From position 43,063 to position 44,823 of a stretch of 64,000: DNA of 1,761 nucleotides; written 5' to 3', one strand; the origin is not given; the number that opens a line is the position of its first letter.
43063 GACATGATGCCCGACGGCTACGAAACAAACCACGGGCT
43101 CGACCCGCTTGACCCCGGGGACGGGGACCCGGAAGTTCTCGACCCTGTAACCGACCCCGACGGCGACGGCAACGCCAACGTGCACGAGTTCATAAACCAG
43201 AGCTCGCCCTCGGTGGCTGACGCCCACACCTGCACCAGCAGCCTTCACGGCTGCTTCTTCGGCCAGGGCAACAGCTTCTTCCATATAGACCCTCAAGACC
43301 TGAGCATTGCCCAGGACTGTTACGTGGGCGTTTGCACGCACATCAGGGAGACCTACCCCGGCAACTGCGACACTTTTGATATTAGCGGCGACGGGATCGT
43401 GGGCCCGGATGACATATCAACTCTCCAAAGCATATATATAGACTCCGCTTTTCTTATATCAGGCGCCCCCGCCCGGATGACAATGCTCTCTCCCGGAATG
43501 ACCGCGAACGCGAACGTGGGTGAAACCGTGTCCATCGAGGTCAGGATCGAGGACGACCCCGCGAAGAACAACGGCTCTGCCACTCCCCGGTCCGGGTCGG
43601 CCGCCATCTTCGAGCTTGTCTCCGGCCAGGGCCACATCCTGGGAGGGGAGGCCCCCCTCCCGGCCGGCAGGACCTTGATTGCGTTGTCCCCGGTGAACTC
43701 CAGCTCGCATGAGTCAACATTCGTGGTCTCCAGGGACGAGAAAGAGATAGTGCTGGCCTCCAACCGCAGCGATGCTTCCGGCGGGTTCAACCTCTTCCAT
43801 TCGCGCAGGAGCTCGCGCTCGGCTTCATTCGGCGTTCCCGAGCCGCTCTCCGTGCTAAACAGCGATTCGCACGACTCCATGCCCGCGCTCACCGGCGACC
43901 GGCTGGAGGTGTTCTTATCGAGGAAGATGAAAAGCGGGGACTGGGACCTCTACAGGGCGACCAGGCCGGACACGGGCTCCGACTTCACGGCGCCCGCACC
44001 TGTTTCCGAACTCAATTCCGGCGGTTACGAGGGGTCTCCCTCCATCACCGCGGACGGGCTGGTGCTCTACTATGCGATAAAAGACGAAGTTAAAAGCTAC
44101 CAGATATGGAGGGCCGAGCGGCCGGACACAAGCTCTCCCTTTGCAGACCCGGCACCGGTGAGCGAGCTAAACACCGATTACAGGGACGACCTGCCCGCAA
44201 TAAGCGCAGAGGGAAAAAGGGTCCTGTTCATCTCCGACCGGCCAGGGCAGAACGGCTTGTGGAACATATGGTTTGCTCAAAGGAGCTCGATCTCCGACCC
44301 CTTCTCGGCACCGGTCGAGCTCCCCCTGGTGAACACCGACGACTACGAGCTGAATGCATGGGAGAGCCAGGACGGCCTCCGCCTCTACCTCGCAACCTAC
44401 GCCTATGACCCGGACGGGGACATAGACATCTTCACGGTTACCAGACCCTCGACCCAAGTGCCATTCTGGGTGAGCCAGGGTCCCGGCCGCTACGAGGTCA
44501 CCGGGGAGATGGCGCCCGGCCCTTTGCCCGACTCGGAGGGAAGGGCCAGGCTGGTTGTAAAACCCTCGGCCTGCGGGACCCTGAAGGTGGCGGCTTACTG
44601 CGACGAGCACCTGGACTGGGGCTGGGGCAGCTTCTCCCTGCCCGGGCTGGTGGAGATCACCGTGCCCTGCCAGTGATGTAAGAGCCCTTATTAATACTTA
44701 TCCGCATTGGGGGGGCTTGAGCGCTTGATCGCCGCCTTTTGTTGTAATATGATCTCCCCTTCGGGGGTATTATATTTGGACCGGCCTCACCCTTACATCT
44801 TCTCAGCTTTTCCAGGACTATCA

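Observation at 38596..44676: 2026-aa acidic lipoprotein combining a papain-like protease head with Ca-binding TSP3 arrays, two beta-propellers and a dockerin-like motif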

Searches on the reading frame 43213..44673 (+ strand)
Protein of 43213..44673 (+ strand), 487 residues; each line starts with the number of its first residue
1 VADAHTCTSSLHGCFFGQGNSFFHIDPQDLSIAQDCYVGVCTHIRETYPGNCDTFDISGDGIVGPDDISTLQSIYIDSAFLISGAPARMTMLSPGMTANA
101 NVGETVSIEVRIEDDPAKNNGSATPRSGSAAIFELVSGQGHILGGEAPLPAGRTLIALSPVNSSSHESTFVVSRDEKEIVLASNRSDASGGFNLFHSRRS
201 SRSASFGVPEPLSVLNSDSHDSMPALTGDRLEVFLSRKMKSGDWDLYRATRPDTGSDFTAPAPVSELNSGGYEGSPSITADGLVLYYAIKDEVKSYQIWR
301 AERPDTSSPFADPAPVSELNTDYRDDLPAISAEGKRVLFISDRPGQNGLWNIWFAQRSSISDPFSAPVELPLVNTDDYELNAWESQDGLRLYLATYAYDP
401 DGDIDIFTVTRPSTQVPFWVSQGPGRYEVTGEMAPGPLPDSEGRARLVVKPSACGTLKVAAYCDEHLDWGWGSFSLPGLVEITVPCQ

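Call 37: find_homologous_proteins(query=window:43213-44673:+, max_evalue=0.001)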
Query window:43213-44673:+ (487 aa): 138 proteins with E <= 0.001 among 8000 candidates; the best 120 are listed.
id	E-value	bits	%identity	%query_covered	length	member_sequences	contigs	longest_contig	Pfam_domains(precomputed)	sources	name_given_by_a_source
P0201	1.3e-42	164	27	53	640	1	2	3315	PF23085.2,PF07676.19,PF04616.21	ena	-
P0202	1.3e-34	138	30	49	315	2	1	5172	PF07589.17,PF07676.19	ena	-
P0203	2.8e-33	133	33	52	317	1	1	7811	PF07676.19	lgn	-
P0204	2.3e-31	127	33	44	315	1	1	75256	PF07676.19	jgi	jgi:WD40-like Beta Propeller Repeat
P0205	3.2e-31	127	36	33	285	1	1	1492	PF26549.1,PF07676.19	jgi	jgi:Tol biopolymer transport system component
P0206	1.0e-30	125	33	42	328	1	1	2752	PF07676.19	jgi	jgi:hypothetical protein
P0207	9.8e-30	122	37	53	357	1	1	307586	PF07676.19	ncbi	-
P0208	1.3e-29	121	33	45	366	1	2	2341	PF07676.19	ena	-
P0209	2.7e-29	120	33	43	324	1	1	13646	PF07676.19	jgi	jgi:hypothetical protein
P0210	9.6e-29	118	31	53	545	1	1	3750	PF00526.24,PF07676.19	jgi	jgi:hypothetical protein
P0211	1.9e-27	114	30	42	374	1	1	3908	PF07676.19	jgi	jgi:WD40 repeat protein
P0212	3.0e-27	114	33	43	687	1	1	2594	PF01435.25,PF05569.18,PF07676.19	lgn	-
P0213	3.8e-27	113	35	45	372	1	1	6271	PF26549.1,PF07676.19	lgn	-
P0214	4.7e-27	113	33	48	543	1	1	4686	PF07676.19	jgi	jgi:hypothetical protein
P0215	9.3e-27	112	33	41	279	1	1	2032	PF07676.19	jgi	jgi:Tol biopolymer transport system component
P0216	1.4e-26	111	29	52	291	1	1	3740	PF07676.19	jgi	jgi:Tol biopolymer transport system component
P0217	3.2e-26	110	34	41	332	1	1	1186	PF07676.19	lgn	-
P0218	8.4e-26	109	34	46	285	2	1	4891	PF07676.19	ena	-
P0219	1.1e-25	108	33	41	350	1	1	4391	PF07676.19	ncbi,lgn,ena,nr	ncbi:MAG TPA: hypothetical protein VJU61_17490 [Polyangiaceae bacterium]|nr:hypothetical protein [Po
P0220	2.4e-25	107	35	38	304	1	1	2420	PF07676.19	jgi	jgi:hypothetical protein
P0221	5.6e-25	106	35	39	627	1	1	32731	PF07494.18,PF13449.13,PF24684.2,PF07676.19,PF08450.19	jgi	jgi:streptogramin lyase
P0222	8.5e-25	105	31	53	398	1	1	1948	PF07676.19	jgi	jgi:hypothetical protein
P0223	9.6e-25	105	36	41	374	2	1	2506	PF07676.19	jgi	-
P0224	1.8e-24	104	33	39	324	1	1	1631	PF07676.19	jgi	jgi:hypothetical protein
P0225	2.9e-24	104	37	34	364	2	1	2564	PF07676.19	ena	-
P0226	4.4e-24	103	27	50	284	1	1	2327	PF07676.19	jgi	jgi:Tol biopolymer transport system component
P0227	4.8e-24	103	31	52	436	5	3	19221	PF04885.20,PF07676.19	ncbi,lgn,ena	-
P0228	5.6e-24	103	32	54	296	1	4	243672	PF07676.19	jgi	jgi:hypothetical protein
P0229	9.3e-24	102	32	48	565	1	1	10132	PF13385.14,PF02210.32,PF07676.19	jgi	jgi:hypothetical protein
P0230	1.3e-23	102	32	45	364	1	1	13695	PF26549.1,PF07676.19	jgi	jgi:WD40 repeat protein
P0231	1.9e-23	101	36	39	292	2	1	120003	PF07676.19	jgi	jgi:hypothetical protein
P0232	2.6e-23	101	30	49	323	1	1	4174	PF07676.19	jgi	jgi:Tol biopolymer transport system component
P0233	4.1e-23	100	31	48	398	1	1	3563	PF00404.25,PF07676.19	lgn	-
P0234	5.2e-23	100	32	52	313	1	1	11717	PF26550.2,PF07676.19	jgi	jgi:hypothetical protein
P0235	9.2e-23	99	29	56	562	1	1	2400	PF13385.14,PF07676.19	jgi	-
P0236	1.3e-22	98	32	42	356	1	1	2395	PF07676.19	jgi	jgi:hypothetical protein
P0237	2.1e-22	98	30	46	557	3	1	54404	PF13385.14,PF07676.19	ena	-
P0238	2.1e-22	98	35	38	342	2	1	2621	PF07676.19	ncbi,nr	ncbi:MAG TPA: hypothetical protein VNN80_19635, partial [Polyangiaceae bacterium]|nr:hypothetical pr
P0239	2.2e-22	97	27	42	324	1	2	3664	PF07676.19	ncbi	-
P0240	4.7e-22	96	29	49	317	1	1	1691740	PF07676.19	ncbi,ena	-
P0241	5.2e-22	96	34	44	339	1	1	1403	PF07676.19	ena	-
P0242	8.6e-22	96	35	39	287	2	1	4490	PF07676.19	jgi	jgi:hypothetical protein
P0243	9.5e-22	95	29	55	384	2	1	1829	PF07676.19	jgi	-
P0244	1.3e-21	95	29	51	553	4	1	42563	PF13385.14,PF02210.32,PF07676.19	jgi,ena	-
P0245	1.7e-21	95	31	50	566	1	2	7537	PF13385.14,PF07676.19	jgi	jgi:hypothetical protein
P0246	1.9e-21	94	28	54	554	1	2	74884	PF13385.14,PF07676.19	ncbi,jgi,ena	-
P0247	3.2e-21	94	34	39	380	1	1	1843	PF07676.19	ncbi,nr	ncbi:MAG TPA: hypothetical protein VG963_13415 [Polyangiaceae bacterium]|nr:hypothetical protein [Po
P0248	3.6e-21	93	28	53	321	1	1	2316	PF07676.19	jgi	jgi:hypothetical protein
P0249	4.2e-21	93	30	48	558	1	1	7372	PF13385.14,PF02210.32,PF07676.19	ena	-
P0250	6.4e-21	93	30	51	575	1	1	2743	PF13385.14,PF07676.19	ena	-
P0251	8.6e-21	92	31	47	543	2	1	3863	PF13385.14,PF02210.32,PF07676.19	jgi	jgi:hypothetical protein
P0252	8.7e-21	92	29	51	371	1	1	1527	PF07676.19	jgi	jgi:Tol biopolymer transport system component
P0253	9.4e-21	92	31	48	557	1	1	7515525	PF13385.14,PF07676.19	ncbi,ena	-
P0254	1.2e-20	92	28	52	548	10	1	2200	PF13385.14,PF02210.32,PF07676.19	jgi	jgi:hypothetical protein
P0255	1.4e-20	92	31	41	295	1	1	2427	PF07676.19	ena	-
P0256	1.7e-20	91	30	51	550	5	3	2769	PF13385.14,PF02210.32,PF07676.19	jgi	-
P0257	1.8e-20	91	28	53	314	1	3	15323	PF07676.19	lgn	-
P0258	2.9e-20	91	34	38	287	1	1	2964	PF07676.19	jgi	jgi:hypothetical protein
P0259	3.0e-20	90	30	44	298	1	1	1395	PF07676.19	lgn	-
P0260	3.5e-20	90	31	40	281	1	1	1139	PF07676.19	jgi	-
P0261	8.2e-20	89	34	35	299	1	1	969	PF07676.19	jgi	jgi:hypothetical protein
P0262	1.2e-19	88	30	44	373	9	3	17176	PF07676.19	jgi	-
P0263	1.3e-19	88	27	44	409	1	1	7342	PF07676.19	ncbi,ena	-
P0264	1.4e-19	88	33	40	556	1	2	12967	PF13385.14,PF07676.19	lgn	-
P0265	2.3e-19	88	28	42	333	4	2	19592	PF07676.19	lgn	-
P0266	3.9e-19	87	28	48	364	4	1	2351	PF07676.19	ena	-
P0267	4.5e-19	87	34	38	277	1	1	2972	PF07676.19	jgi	jgi:hypothetical protein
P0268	5.9e-19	86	30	51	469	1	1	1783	PF09394.17,PF07676.19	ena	-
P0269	8.8e-19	86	27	53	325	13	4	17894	PF07676.19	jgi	jgi:Tol biopolymer transport system component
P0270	9.0e-19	86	30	44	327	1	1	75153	PF07676.19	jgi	-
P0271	1.2e-18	85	30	53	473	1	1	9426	PF07676.19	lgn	-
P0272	1.5e-18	85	31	48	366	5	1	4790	PF07676.19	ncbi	-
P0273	2.5e-18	84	30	49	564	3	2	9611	PF13385.14,PF02210.32,PF07676.19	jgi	jgi:Tol biopolymer transport system component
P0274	4.1e-18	83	28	51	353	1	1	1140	PF07676.19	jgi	jgi:hypothetical protein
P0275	6.7e-18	83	30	44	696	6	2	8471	PF07676.19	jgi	jgi:hypothetical protein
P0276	7.0e-18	83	30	51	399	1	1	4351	PF07676.19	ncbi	ncbi:MAG: hypothetical protein PVJ86_08115, partial [Phycisphaerales bacterium]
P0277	1.1e-17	82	31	52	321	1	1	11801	PF07676.19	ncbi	-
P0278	1.1e-17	82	29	42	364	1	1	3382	PF26549.1,PF23085.2,PF07676.19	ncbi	-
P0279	2.0e-17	81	29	49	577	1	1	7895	PF13385.14,PF02210.32,PF07676.19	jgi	jgi:Tol biopolymer transport system component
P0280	2.2e-17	81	27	53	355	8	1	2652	PF07676.19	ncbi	-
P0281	5.3e-17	80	30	52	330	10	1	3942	PF07676.19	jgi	jgi:hypothetical protein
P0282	1.3e-16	78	31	51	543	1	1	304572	PF07676.19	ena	-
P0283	1.4e-16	78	29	45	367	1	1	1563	PF07676.19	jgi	jgi:Tol biopolymer transport system component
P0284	1.4e-16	78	29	50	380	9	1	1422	PF07676.19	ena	-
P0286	2.0e-16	78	25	52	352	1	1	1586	PF07676.19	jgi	jgi:hypothetical protein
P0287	2.9e-16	77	30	44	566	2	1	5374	PF07676.19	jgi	jgi:hypothetical protein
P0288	3.5e-16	77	28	54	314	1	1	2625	PF07676.19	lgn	-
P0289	5.0e-16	77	27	51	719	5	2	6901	PF00691.26,PF07676.19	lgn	-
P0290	9.7e-16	76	33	39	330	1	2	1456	PF07676.19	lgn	-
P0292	2.2e-15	74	27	53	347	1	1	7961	PF07676.19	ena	-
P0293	2.2e-15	74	30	52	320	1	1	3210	PF07676.19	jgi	jgi:Tol biopolymer transport system component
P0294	7.5e-15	73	29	46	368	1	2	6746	PF07676.19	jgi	jgi:Tol biopolymer transport system component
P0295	7.5e-15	73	30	53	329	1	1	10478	PF07676.19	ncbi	-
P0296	9.7e-15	72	28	38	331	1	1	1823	PF07676.19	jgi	jgi:hypothetical protein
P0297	1.0e-14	72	28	53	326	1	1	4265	PF07676.19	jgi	jgi:hypothetical protein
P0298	1.1e-14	72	29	44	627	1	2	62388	PF00754.32,PF22633.4,PF07676.19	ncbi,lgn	ncbi:MAG: discoidin domain-containing protein [Phycisphaerales bacterium]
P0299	1.6e-14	72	27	49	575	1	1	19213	PF13385.14,PF02210.32,PF07676.19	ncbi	ncbi:MAG: LamG-like jellyroll fold domain-containing protein [Phycisphaerae bacterium]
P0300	2.1e-14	71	30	52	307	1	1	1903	PF07676.19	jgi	jgi:WD40 repeat protein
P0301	2.5e-14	71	28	43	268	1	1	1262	PF07676.19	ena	-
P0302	3.1e-14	71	31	48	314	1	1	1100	PF07676.19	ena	-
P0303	3.8e-14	70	28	54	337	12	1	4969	PF07676.19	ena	-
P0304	7.6e-14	69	29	36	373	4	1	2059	PF07676.19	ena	-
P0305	1.3e-13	69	32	34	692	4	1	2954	PF07714.24,PF00069.32,PF03109.23,PF07676.19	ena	-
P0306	1.9e-13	68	26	52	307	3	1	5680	PF07676.19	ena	-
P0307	2.1e-13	68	30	41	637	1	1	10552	PF00691.26,PF13431.13,PF25062.2,PF00515.35,PF13424.13,PF13181.13,PF07676.19,PF07719.24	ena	-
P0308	1.3e-12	65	28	40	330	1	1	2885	PF07676.19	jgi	jgi:hypothetical protein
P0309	1.4e-12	65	28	38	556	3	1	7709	PF13385.14,PF07676.19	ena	-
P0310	4.0e-12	64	27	50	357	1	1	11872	PF07676.19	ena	-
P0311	6.5e-12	63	29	45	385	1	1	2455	PF07676.19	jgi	jgi:hypothetical protein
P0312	7.0e-12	63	29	52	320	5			PF07676.19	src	-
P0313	3.0e-11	61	29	40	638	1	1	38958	PF00691.26,PF14559.13,PF13620.13,PF07676.19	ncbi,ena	-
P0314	3.1e-11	61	34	33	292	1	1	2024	PF07676.19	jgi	jgi:hypothetical protein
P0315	1.4e-10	59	28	52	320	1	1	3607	PF07676.19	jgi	-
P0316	2.1e-10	58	26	48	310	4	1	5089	PF07676.19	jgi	jgi:hypothetical protein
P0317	2.2e-10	58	35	22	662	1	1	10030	PF07676.19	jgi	jgi:hypothetical protein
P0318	2.7e-10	58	27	48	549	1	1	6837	PF13385.14,PF02210.32,PF07676.19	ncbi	-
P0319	4.5e-10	57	27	40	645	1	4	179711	PF00691.26,PF07676.19,PF07719.24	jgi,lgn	jgi:outer membrane protein OmpA-like peptidoglycan-associated protein/tetratricopeptide (TPR) repeat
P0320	8.2e-10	56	36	27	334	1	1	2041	PF07676.19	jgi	jgi:hypothetical protein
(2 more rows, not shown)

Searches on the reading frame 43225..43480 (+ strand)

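Call 40: search_solved_structures(query=window:43225-43480:+, max_evalue=10, show_alignments=2)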
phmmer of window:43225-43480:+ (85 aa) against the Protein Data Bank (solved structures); distinct sequences matched with E-value up to 10: 5.
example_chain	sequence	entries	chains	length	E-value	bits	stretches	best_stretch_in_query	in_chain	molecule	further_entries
9hj3_A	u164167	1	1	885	1.3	12.5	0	32-66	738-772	Outer membrane protein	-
9hiv_A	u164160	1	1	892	1.3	12.5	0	32-66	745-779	Outer membrane protein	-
2y3n_B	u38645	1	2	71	1.9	12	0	45-68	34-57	CELLULOSOMAL FAMILY-48 PROCESSIVE GLYCOSIDE HYDROLASE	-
6kgc_B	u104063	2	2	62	2.6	11.5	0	49-67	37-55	And cellulose-binding endoglucanase family 9 CelL ortholog dockerin domain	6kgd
6kge_D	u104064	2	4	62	2.7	11.5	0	51-69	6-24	And cellulose-binding endoglucanase family 9 CelL ortholog dockerin domain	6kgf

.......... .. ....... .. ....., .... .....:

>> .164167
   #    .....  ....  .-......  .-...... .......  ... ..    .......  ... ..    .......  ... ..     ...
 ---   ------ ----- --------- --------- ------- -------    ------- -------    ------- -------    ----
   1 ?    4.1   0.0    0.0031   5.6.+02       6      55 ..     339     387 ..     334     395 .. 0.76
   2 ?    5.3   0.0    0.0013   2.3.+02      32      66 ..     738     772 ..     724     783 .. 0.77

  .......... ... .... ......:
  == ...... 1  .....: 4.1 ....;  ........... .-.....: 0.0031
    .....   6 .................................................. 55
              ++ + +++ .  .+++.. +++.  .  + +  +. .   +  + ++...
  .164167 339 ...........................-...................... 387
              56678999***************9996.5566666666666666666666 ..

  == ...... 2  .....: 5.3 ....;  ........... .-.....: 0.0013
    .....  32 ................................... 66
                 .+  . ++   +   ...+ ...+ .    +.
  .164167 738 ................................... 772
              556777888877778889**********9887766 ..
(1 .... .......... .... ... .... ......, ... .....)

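Call 42: search_solved_structures(query=A2, max_evalue=10, show_alignments=1)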
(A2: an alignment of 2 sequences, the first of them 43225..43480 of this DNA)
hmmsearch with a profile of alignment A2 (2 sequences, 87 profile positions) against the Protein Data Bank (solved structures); distinct sequences matched with E-value up to 10: 100 (the best 60 are shown).
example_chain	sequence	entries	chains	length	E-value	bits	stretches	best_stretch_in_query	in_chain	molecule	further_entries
6kge_D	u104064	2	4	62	0.0036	20.6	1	54-74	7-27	And cellulose-binding endoglucanase family 9 CelL ortholog dockerin domain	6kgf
6kgc_B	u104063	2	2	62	0.0045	20.3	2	51-69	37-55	And cellulose-binding endoglucanase family 9 CelL ortholog dockerin domain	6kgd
6kg9_A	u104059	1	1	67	0.011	19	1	53-74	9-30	And cellulose-binding endoglucanase family 9 CelL ortholog dockerin domain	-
2mte_A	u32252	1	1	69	0.032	17.6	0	54-82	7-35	Cellulose 1,4-beta-cellobiosidase (reducing end) CelS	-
1daq_A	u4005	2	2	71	0.035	17.5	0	54-82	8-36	ENDOGLUCANASE SS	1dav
8x39_A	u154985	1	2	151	0.058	16.8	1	17-67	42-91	Serine protease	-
8x3a_A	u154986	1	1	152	0.061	16.7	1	17-67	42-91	Serine protease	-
1ohz_B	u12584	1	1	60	0.076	16.4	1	54-86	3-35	ENDO-1,4-BETA-XYLANASE Y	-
2ccl_B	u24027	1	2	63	0.082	16.3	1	54-86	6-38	ENDO-1,4-BETA-XYLANASE Y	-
4fl4_A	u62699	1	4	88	0.1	16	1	7-72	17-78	Glycoside hydrolase family 9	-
8aht_A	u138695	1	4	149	0.1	16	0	51-67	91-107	Calmodulin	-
2y3n_B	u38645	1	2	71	0.12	15.7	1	26-69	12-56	CELLULOSOMAL FAMILY-48 PROCESSIVE GLYCOSIDE HYDROLASE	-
6tz6_B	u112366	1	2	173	0.12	15.7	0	51-72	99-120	Calcineurin subunit B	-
2rrt_A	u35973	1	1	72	0.35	14.3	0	51-68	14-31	Calmodulin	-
4mat_A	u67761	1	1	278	0.38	14.1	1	36-71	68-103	PROTEIN (METHIONINE AMINOPEPTIDASE)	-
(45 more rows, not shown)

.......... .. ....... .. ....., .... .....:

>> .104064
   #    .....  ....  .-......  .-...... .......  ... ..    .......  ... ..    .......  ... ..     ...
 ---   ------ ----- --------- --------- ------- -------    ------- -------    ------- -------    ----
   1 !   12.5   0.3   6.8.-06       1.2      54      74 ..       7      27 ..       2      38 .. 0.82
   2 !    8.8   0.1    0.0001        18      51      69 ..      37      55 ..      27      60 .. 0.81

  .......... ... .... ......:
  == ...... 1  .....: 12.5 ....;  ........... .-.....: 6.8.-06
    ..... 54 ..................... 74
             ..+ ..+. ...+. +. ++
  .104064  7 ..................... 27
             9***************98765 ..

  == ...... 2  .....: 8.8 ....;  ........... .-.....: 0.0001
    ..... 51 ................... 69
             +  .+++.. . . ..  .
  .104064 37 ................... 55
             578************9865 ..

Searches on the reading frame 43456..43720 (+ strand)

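Call 18: search_protein_families(library=pfam, proteins=[window:43456-43720:+], max_evalue=10)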
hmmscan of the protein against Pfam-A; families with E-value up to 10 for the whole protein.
window:43456-43720:+ (88 aa): 0 families

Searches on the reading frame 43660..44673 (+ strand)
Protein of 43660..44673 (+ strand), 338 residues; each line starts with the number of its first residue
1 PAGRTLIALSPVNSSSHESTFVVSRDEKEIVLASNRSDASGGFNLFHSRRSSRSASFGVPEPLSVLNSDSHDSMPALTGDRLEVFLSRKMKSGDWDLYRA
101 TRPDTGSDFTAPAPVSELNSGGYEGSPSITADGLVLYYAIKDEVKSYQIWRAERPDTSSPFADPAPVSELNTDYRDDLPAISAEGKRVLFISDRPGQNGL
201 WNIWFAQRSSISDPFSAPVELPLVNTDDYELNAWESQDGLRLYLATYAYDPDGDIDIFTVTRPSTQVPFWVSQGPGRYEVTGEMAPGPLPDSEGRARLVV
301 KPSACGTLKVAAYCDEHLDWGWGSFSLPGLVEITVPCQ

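Call 18: search_protein_families(library=pfam, proteins=[window:43660-44673:+], max_evalue=10)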
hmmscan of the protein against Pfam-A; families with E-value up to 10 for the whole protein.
window:43660-44673:+ (338 aa): 2 families
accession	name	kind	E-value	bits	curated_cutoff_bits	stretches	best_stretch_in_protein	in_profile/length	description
PF07676.18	PD40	-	1.7e-12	47.3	20.9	2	170-201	5-37/38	WD40-like Beta Propeller Repeat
PF13517.12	FG-GAP_3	-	0.15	13.1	26.9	1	249-283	2-34/61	FG-GAP-like repeat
